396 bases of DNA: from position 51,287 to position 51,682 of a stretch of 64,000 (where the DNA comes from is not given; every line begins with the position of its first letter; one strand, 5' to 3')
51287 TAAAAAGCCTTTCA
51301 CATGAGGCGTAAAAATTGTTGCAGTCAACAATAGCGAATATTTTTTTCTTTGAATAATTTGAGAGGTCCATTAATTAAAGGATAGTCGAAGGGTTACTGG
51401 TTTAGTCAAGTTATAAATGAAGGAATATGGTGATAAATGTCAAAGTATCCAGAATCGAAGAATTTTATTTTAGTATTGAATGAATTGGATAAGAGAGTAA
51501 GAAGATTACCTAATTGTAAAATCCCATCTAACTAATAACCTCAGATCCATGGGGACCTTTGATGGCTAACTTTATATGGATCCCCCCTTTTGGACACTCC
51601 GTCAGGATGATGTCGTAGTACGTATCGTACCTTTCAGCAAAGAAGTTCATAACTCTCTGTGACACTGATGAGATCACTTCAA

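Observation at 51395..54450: Three-copy ~120-bp repeat family carrying a conserved 31-32-codon ORF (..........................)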

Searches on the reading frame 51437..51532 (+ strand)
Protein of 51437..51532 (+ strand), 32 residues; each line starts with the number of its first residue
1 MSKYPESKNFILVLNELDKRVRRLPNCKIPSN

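Call 13: find_encoding_contigs(protein=P0001, flank=10000, max_places=3)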
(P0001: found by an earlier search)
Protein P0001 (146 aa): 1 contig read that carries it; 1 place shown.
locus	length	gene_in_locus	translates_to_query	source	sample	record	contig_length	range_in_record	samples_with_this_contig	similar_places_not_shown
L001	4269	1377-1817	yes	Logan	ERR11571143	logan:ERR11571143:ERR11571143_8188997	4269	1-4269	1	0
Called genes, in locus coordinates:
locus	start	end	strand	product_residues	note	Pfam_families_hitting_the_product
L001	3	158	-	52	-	?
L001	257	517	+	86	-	-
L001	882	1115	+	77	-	-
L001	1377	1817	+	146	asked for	-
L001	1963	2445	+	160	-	PF00583:Acetyltransf_1, PF13673:Acetyltransf_10, PF13508:Acetyltransf_7, PF08445:FR47 (weak)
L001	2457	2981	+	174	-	PF13563:2_5_RNA_ligase2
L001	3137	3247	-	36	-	-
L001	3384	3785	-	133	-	-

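Call 14: find_related_loci(query=A1, collection=viral_contigs, flank=5000)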
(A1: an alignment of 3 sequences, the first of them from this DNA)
Query A1 (32 aa) in viral_contigs; peptide patterns used: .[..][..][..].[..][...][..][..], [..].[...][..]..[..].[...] (x = any residue, [..] = any of these).
157 stretches matched a pattern, but none encodes a relative of the query by tblastn (E <= 1e-3).

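Call 15: find_related_loci(query=A1, collection=genome_contigs, flank=10000)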
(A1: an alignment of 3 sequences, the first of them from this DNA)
Query A1 (32 aa) in genome_contigs; peptide patterns used: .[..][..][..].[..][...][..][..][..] (x = any residue, [..] = any of these).
97 stretches matched a pattern, but none encodes a relative of the query by tblastn (E <= 1e-3).

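Call 22: find_related_loci(query=A1, collection=metagenome_contigs, flank=10000)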
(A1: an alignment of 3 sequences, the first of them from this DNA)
Query A1 (32 aa) in metagenome_contigs; peptide patterns used: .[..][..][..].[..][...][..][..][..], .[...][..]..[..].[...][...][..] (x = any residue, [..] = any of these).
395 stretches matched a pattern, but none encodes a relative of the query by tblastn (E <= 1e-3).

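Call 28: find_homologous_proteins(query=P0001, max_evalue=0.001)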
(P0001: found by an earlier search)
Query P0001 (146 aa): 1 proteins with E <= 0.001 among 46 candidates.
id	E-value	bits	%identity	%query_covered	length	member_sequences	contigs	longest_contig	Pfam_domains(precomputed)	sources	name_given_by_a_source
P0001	1.9e-86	305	100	100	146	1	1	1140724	-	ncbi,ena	-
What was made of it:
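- Tried and rejected: The 146-aa gene between R2 and R3 has no homologue at all (call 28).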

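Call 31: search_protein_families(library=pfam, proteins=[window:51437-51532:+], max_evalue=10)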
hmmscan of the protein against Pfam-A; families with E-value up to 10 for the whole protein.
seq(32 aa): 0 families

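Call 32: search_protein_representatives(alignment_id=A1)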
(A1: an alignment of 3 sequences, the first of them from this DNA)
Query: 3 sequences, 31 profile positions. Proteins with E-value up to 0.001 (for the whole library): 1; up to 1e-10: 0; up to 1e-30: 0. The best 1 are listed.
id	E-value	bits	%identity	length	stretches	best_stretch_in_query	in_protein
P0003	2.2e-05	39.9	-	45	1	6-24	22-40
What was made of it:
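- One independent homologue emerged from an exhaustive HMMER search of 1.84e9 proteins (call 32, E 2.2e-5).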

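Call 34: find_encoding_contigs(protein=P0003, flank=10000, max_places=10)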
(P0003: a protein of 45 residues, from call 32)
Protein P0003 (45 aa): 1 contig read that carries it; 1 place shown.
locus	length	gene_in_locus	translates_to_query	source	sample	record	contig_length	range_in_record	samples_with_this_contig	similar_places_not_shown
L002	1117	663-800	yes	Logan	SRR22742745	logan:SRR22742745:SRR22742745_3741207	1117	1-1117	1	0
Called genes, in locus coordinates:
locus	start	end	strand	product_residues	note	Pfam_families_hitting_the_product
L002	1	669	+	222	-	?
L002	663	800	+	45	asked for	-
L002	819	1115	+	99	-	?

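Call 39: find_related_loci(query=A5, collection=genome_contigs, flank=10000)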
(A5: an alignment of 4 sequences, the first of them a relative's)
Query A5 (45 aa) in genome_contigs; peptide patterns used: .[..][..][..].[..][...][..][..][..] (x = any residue, [..] = any of these).
97 stretches matched a pattern, but none encodes a relative of the query by tblastn (E <= 1e-3).
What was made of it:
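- Tried and rejected: genome_contigs, twice (calls 15, 39).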

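Call 40: find_related_loci(query=A5, collection=metagenome_contigs, flank=10000)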
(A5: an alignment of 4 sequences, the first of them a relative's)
Query A5 (45 aa) in metagenome_contigs; peptide patterns used: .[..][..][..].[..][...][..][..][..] (x = any residue, [..] = any of these).
147 stretches matched a pattern, but none encodes a relative of the query by tblastn (E <= 1e-3).
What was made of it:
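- Tried and rejected: metagenome_contigs, twice (calls 22, 40).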

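Call 41: find_related_loci(query=A5, collection=viral_contigs, flank=10000)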
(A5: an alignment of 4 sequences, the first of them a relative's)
Query A5 (45 aa) in viral_contigs; peptide patterns used: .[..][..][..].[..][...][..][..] (x = any residue, [..] = any of these).
155 stretches matched a pattern, but none encodes a relative of the query by tblastn (E <= 1e-3).
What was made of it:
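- Tried and rejected: viral_contigs, twice (calls 14, 41).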

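Call 43: search_solved_structures(query=A5, max_evalue=10, show_alignments=3)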
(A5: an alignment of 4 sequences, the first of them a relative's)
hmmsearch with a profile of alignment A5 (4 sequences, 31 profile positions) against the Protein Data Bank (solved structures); distinct sequences matched with E-value up to 10: 2.
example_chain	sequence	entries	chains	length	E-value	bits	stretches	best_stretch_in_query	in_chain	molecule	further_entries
8cdu_C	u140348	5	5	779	0.21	14.4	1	4-21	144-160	Ribonuclease R | RNase R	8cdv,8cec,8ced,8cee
5v7q_H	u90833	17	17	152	1.9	11.3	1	15-29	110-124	50S ribosomal protein L9 | Large ribosomal subunit protein bL9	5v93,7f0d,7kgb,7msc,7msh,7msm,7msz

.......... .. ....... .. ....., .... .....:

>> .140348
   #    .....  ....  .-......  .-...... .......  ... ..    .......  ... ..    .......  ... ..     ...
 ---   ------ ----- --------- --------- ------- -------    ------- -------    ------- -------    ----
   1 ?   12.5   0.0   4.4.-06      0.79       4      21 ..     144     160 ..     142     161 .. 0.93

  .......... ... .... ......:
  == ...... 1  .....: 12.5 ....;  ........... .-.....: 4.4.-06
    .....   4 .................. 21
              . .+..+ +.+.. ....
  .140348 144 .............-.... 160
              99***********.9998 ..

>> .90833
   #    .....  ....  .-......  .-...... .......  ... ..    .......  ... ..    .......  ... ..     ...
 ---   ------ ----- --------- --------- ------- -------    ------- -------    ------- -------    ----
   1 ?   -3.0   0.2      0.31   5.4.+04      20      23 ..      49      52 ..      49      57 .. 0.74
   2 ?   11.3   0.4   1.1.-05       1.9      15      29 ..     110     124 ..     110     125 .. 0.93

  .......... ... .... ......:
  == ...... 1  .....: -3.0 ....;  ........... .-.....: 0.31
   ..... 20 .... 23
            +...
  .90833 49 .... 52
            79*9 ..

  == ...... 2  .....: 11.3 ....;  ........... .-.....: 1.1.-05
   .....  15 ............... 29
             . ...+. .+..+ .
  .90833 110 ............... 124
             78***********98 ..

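Call 44: search_solved_structures(query=A1, max_evalue=10, show_alignments=3)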
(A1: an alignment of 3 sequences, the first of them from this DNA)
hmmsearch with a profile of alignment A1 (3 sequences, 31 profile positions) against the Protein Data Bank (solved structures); distinct sequences matched with E-value up to 10: 0.
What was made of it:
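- On Ribbon-helix-helix proteins, antitoxins or any other known protein domain: The best PDB profile search hit had E 0.21 and is spurious (calls 43, 44).
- Tried and rejected: The PDB profile search gave only spurious hits (calls 43, 44).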

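Call 48: find_homologous_proteins(query=P0002, max_evalue=1e-30)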
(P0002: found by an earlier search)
Query P0002 (435 aa): 8000 proteins with E <= 1e-30 among 8000 candidates; the best 120 are listed.
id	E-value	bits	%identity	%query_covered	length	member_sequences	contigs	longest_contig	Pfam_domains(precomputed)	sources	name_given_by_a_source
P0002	9.3e-289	975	100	100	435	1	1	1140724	PF11799.14,PF00817.26,PF13438.12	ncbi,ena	-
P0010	5.6e-223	758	79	98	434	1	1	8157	PF11799.14,PF00817.26,PF13438.12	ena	-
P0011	3.6e-149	515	53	98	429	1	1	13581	PF11799.14,PF00817.26,PF13438.12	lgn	-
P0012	7.6e-143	494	52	97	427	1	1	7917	PF11799.14,PF00817.26,PF13438.12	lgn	-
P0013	1.4e-136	474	50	98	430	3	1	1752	PF11799.14,PF00817.26,PF13438.12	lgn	-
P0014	8.6e-135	468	53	97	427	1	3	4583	PF11799.14,PF00817.26,PF13438.12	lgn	-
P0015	1.0e-134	468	50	98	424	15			PF11799.14,PF00817.26,PF13438.12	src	-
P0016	1.6e-134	467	51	98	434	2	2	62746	PF11799.14,PF00817.26,PF11798.15,PF13438.12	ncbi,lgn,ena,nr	ncbi:MAG: Y-family DNA polymerase [Patescibacteria group bacterium]|nr:Y-family DNA polymerase [Pate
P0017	2.1e-134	467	50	97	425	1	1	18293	PF11799.14,PF00817.26,PF13438.12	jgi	jgi:DNA polymerase V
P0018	3.5e-134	466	51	99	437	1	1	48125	PF11799.14,PF00817.26,PF13438.12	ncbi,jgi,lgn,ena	ncbi:MAG: Y-family DNA polymerase [bacterium]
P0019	1.5e-133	464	50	99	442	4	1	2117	PF11799.14,PF00817.26,PF13438.12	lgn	-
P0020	1.9e-133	463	51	98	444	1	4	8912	PF11799.14,PF00817.26,PF13438.12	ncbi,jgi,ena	jgi:DNA polymerase V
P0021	2.2e-133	463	51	98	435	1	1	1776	PF11799.14,PF00817.26,PF13438.12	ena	-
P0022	3.7e-133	463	52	98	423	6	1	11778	PF11799.14,PF00817.26,PF13438.12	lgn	-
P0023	6.3e-133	462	52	98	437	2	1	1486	PF11799.14,PF00817.26,PF13438.12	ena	-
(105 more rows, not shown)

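Call 49: find_encoding_contigs(protein=P0010, flank=10000, max_places=5)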
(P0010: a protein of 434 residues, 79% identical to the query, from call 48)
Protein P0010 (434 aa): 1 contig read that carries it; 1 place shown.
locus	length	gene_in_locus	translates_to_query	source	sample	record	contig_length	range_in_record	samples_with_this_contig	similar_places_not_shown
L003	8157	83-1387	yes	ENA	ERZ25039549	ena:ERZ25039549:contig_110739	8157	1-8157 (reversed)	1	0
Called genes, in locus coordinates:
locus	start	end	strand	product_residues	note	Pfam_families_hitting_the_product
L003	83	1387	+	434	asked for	PF00817:IMS, PF11799:IMS_C, PF13438:DUF4113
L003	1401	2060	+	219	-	PF02586:SRAP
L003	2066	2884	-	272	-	-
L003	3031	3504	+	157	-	PF12161:HsdM_N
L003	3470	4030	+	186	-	PF02384:N6_Mtase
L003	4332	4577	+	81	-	PF02384:N6_Mtase (weak)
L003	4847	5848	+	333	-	PF13784:Fic_N, PF02661:Fic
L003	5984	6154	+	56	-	-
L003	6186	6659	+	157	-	PF13643:DUF4145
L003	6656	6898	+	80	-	-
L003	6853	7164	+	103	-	PF01420:Methylase_S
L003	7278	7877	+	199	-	PF01420:Methylase_S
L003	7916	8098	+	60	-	-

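Call 51: find_encoding_contigs(protein=P0011, flank=10000, max_places=2)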
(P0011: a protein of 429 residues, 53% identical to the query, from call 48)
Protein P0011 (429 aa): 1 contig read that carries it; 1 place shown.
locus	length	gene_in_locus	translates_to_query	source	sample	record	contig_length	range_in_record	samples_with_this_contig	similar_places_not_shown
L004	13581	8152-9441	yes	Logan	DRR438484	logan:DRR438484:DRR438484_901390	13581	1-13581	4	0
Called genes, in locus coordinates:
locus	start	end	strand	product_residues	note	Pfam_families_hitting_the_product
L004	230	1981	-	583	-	PF00391:PEP-utilizers, PF02896:PEP-utilizers_C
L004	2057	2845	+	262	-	-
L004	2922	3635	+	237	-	-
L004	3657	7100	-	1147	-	PF01436:NHL (faint), PF00395:SLH (weak)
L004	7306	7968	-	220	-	PF02586:SRAP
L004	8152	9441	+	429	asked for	PF00817:IMS, PF11799:IMS_C, PF13438:DUF4113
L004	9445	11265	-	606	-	PF02810:SEC-C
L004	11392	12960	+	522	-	PF13687:DUF4153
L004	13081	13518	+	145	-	PF00210:Ferritin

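Call 52: find_encoding_contigs(protein=P0012, flank=10000, max_places=2)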
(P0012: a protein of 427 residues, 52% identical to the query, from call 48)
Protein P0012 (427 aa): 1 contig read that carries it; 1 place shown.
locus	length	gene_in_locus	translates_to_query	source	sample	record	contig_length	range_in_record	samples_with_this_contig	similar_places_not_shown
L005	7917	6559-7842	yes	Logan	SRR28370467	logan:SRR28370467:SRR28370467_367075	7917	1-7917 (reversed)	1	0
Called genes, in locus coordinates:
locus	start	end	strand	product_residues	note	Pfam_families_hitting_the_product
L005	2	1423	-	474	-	?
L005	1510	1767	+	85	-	-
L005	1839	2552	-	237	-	PF00588:SpoU_methylase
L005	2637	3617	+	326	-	PF01297:ZnuA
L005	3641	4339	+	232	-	PF02463:SMC_N, PF00005:ABC_tran, PF13304:AAA_21 (weak)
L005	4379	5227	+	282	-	PF00950:ABC-3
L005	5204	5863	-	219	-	PF02586:SRAP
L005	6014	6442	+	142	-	PF00717:Peptidase_S24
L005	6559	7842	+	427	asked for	PF00817:IMS, PF11799:IMS_C, PF13438:DUF4113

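Call 53: find_encoding_contigs(protein=P0016, flank=10000, max_places=2)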
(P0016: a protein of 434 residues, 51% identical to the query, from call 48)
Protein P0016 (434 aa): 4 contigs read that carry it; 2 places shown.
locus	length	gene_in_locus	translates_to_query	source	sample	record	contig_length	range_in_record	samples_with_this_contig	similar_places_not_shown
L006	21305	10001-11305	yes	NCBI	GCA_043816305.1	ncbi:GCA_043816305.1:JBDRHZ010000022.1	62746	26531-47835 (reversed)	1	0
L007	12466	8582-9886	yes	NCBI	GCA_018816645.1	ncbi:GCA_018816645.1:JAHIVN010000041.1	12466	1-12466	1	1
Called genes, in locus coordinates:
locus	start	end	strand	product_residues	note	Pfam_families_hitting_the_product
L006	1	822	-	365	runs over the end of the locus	-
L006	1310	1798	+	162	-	PF17210:SdrD_B, PF22904:NOMO1-like_2nd, PF17802:SpaA, PF13620:CarboxypepD_reg (weak)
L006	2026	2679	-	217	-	PF13521:AAA_28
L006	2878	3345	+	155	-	-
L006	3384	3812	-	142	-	PF00293:NUDIX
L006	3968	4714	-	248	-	PF08003:Methyltransf_9 (faint), PF01209:Ubie_methyltran, PF13489:Methyltransf_23, PF08241:Methyltransf_11, PF08242:Methyltransf_12, PF13649:Methyltransf_25, PF13847:Methyltransf_31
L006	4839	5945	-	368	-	PF00953:Glycos_transf_4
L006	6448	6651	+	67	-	-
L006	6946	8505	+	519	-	PF01541:GIY-YIG, PF27096:UvrC_M, PF02151:UVR (weak), PF08459:UvrC_RNaseH_dom, PF14520:HHH_5 (weak)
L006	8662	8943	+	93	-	PF01649:Ribosomal_S20p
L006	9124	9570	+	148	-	PF00717:Peptidase_S24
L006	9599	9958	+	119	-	PF05635:23S_rRNA_IVP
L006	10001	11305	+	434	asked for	PF00817:IMS, PF11798:IMS_HHH (weak), PF11799:IMS_C, PF13438:DUF4113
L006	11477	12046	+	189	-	-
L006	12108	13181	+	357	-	PF01594:AI-2E_transport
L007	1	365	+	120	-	PF17210:SdrD_B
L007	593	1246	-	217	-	PF13521:AAA_28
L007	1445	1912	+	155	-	-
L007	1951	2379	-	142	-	PF00293:NUDIX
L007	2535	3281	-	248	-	PF08003:Methyltransf_9 (faint), PF01209:Ubie_methyltran, PF13489:Methyltransf_23, PF08241:Methyltransf_11, PF08242:Methyltransf_12, PF13649:Methyltransf_25, PF13847:Methyltransf_31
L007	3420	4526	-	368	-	PF00953:Glycos_transf_4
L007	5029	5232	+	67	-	-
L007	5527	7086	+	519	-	PF01541:GIY-YIG, PF27096:UvrC_M, PF02151:UVR (weak), PF08459:UvrC_RNaseH_dom, PF14520:HHH_5 (weak)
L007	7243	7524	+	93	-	PF01649:Ribosomal_S20p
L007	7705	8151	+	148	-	PF00717:Peptidase_S24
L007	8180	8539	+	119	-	PF05635:23S_rRNA_IVP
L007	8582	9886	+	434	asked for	PF00817:IMS, PF11798:IMS_HHH (weak), PF11799:IMS_C, PF13438:DUF4113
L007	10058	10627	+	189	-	-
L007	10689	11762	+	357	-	PF01594:AI-2E_transport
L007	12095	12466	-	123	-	?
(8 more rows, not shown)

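Call 61: predict_structure(alignment_id=A1)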
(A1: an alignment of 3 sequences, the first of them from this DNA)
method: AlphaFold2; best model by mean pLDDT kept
length: 32 residues; sequences in the alignment: 3
mean_pLDDT: 71.1   pTM: 0.31
mean pLDDT of the five models: 71.1, 69.0, 62.3, 62.0, 60.2
residues with pLDDT >= 90: 0; 70-90: 16; 50-70: 16; < 50: 0
segments of 3 or more residues with pLDDT < 50: none
pLDDT, mean of each block of 10 residues (from residue 1): 69 83 63 58
secondary structure, 60 per line:
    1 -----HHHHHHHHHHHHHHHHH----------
elements in order: H6-22
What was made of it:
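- AlphaFold2 predicts a single helix over residues 6-22, with pLDDT 83 in the core block (call 61).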

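Call 68: search_protein_families(library=pfam, proteins=[L002:1-666:+, L002:819-1115:+], max_evalue=0.01)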
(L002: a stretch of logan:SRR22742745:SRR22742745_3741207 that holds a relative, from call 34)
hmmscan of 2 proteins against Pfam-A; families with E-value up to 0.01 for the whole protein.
L002:1-666:+ (222 aa): 4 families
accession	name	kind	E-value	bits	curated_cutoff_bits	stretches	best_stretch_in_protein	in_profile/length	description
PF00534.26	Glycos_transf_1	-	1.2e-35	123.1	26.4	1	36-198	6-171/172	Glycosyl transferases group 1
PF13692.12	Glyco_trans_1_4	-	5.2e-27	95.3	27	1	47-185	3-142/142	Glycosyl transferases group 1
PF13524.12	Glyco_trans_1_2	-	3.9e-06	27.3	25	1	76-198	13-127/144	Glycosyl transferase-like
PF20706.3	GT4-conflict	-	5.6e-06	26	26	1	111-165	273-327/385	Family 4 Glycosyltransferase in conflict systems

L002:819-1115:+ (99 aa): 0 families
